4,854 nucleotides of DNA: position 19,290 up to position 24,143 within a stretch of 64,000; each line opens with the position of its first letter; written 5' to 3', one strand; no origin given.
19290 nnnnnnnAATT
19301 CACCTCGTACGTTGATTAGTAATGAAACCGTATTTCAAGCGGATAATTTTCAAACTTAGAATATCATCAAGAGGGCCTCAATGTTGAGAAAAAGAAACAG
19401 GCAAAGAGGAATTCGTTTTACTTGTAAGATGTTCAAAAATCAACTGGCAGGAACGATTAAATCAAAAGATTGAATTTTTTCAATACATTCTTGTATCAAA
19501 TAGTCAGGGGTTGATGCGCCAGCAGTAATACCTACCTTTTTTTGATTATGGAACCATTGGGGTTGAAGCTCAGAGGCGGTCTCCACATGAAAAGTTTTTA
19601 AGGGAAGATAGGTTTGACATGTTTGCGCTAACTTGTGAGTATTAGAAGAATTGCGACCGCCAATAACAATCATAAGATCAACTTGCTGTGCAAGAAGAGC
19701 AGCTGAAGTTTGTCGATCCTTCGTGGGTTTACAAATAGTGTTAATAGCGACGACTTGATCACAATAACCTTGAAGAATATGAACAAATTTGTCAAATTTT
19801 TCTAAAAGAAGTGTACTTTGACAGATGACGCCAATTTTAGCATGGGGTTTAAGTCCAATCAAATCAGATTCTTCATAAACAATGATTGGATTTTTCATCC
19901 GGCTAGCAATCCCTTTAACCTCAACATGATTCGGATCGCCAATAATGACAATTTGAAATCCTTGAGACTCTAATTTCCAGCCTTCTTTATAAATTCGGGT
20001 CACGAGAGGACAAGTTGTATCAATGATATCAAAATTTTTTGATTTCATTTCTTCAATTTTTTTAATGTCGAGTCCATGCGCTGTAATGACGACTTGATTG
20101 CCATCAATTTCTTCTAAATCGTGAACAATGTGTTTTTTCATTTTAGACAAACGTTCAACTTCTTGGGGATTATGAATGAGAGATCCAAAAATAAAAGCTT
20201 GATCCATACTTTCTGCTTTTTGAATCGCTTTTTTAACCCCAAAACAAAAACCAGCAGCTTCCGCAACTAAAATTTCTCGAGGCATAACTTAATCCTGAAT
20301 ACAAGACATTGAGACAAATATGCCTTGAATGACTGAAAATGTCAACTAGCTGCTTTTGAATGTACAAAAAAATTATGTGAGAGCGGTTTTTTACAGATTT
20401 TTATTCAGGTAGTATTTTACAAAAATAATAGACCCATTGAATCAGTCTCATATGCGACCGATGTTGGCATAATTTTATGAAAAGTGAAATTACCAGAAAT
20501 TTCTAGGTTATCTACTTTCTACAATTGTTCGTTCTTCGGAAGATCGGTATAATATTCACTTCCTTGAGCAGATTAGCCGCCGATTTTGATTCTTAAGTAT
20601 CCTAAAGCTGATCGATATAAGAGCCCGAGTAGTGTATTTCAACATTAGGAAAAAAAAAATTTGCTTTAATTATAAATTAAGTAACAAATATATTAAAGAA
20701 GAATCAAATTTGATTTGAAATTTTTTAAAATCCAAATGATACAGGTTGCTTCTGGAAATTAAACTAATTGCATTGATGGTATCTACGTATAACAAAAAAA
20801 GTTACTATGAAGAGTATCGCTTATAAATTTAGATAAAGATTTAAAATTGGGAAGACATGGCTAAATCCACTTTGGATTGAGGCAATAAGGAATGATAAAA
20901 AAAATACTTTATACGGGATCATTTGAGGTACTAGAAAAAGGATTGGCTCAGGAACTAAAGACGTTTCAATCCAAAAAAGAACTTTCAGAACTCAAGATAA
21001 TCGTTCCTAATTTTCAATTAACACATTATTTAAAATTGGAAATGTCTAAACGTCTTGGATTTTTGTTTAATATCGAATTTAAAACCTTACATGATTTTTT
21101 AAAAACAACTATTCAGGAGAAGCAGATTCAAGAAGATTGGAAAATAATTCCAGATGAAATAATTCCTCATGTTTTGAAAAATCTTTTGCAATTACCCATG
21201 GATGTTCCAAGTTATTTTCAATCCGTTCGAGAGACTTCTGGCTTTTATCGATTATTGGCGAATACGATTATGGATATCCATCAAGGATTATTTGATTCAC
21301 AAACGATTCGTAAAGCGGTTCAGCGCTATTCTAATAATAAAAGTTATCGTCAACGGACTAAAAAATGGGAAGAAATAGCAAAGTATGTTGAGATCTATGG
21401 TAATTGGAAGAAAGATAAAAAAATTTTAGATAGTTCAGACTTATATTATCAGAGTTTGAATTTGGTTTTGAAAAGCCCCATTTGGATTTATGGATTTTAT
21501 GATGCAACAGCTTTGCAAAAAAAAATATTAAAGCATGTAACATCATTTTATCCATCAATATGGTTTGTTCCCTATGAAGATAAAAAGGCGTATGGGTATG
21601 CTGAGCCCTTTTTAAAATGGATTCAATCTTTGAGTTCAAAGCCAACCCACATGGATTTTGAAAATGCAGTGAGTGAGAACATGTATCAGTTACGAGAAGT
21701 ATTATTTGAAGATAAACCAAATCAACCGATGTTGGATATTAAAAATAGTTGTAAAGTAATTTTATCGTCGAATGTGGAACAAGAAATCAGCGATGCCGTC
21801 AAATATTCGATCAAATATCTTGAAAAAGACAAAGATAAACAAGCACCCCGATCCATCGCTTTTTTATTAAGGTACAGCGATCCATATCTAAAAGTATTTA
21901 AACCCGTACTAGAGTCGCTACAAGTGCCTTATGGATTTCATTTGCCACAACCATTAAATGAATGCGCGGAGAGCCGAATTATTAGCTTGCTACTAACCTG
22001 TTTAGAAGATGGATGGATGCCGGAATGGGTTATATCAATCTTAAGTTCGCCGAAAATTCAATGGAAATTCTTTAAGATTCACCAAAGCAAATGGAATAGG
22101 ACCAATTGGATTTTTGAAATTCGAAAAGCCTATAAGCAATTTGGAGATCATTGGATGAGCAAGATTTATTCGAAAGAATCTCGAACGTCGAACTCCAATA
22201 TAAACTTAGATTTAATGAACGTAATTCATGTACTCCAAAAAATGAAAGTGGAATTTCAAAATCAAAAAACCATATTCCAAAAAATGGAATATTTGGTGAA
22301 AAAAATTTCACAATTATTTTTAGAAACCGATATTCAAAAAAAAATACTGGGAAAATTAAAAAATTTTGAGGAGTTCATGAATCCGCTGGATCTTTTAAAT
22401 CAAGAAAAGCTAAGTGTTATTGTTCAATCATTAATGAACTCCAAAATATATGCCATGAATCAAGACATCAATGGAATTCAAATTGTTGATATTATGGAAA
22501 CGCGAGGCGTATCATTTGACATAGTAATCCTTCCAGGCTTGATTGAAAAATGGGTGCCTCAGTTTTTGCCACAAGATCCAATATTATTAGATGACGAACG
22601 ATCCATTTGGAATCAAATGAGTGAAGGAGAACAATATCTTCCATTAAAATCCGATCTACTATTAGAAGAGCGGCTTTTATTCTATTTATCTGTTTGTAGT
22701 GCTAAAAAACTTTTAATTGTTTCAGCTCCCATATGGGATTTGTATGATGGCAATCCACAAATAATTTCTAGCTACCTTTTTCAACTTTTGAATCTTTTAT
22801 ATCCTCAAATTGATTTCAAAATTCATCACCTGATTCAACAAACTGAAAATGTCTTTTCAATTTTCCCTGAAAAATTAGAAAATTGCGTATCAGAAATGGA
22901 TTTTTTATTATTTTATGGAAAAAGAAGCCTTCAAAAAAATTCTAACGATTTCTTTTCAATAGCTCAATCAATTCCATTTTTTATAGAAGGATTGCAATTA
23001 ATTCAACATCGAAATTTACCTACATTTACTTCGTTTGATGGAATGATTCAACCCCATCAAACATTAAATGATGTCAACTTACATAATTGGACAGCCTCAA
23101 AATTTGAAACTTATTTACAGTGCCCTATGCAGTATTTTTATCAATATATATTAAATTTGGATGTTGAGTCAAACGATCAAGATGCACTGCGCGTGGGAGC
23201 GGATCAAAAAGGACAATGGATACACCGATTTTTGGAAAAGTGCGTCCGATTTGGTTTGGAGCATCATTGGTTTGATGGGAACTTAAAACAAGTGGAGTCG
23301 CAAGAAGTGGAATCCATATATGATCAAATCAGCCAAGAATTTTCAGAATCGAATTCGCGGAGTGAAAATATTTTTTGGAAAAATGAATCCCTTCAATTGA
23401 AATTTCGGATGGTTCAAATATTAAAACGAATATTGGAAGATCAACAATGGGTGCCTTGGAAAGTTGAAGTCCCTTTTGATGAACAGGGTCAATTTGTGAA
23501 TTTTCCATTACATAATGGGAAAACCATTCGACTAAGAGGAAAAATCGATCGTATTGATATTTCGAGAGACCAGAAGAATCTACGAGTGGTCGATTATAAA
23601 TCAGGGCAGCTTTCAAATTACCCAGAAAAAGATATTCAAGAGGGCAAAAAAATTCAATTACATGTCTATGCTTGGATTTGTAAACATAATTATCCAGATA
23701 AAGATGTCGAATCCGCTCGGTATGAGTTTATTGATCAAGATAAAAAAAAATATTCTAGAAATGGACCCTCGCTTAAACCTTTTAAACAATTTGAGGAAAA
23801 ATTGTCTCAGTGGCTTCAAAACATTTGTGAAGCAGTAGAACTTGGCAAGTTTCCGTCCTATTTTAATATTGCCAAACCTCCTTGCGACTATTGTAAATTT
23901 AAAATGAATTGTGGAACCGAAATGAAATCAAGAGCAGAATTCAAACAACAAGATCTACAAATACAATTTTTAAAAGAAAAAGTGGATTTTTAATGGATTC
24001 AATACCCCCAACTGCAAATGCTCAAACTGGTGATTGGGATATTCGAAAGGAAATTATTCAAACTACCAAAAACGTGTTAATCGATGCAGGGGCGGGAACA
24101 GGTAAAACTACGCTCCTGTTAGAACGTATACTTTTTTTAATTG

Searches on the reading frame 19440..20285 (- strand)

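Call 15: search_protein_families(library=pfam, proteins=[window:19440-20285:-])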
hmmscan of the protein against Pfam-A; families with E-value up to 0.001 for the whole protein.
window:19440-20285:- (281 aa): 1 family
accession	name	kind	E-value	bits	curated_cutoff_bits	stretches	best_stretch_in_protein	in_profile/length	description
PF02401.23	LYTB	-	2.9e-83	279.7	24.5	1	5-272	1-267/267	LytB protein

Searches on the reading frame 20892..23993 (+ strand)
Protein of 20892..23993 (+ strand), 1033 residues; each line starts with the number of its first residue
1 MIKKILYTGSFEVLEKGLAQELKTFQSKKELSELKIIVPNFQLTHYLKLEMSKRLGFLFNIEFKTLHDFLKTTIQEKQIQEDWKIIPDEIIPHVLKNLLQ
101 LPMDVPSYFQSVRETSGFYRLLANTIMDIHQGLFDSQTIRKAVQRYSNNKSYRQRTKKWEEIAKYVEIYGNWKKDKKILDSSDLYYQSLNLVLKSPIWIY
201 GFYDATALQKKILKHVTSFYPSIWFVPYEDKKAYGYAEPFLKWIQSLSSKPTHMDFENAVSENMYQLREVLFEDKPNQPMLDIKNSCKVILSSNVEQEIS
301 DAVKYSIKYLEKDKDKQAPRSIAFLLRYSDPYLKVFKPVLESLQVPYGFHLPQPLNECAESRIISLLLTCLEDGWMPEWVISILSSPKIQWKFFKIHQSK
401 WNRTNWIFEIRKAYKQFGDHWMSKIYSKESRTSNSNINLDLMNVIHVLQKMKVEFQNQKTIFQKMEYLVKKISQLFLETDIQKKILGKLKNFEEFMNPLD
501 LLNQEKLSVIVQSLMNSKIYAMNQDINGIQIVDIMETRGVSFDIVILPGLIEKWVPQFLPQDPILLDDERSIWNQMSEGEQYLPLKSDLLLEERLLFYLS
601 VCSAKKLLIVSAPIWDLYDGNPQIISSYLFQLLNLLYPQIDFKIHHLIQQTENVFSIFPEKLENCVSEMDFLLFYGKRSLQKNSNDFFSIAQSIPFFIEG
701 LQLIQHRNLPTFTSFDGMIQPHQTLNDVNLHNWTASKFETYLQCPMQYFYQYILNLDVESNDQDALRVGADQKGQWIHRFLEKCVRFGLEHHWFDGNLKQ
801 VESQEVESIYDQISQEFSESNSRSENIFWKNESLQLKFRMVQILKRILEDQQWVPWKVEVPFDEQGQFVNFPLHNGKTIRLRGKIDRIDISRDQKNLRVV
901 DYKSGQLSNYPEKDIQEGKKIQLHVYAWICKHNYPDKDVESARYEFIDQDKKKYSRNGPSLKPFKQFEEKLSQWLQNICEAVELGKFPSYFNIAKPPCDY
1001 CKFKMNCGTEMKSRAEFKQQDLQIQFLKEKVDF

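Call 51: search_protein_families(library=ncbifam, proteins=[window:20892-23993:+], max_evalue=0.001)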
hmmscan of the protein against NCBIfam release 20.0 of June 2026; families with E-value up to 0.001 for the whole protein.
window:20892-23993:+ (1033 aa): 5 families
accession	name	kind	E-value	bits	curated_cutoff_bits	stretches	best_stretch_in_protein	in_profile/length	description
TIGR02774.1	rexB_recomb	equivalog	2.3e-18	66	718.35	1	445-935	460-932/1076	ATP-dependent nuclease subunit B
TIGR03623.1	TIGR03623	subfamily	2.1e-11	42.8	299.6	1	739-954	606-803/876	probable DNA repair protein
TIGR02784.1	addA_alphas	equivalog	4.2e-09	35.3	860.75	1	875-941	1061-1125/1138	double-strand break repair helicase AddA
TIGR02786.1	addB_alphas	equivalog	4.7e-09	34.9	486.5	1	736-933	755-930/1024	double-strand break repair protein AddB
TIGR00372.1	cas4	equivalog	7.9e-07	29.1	65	1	876-1007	64-178/180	CRISPR-associated protein Cas4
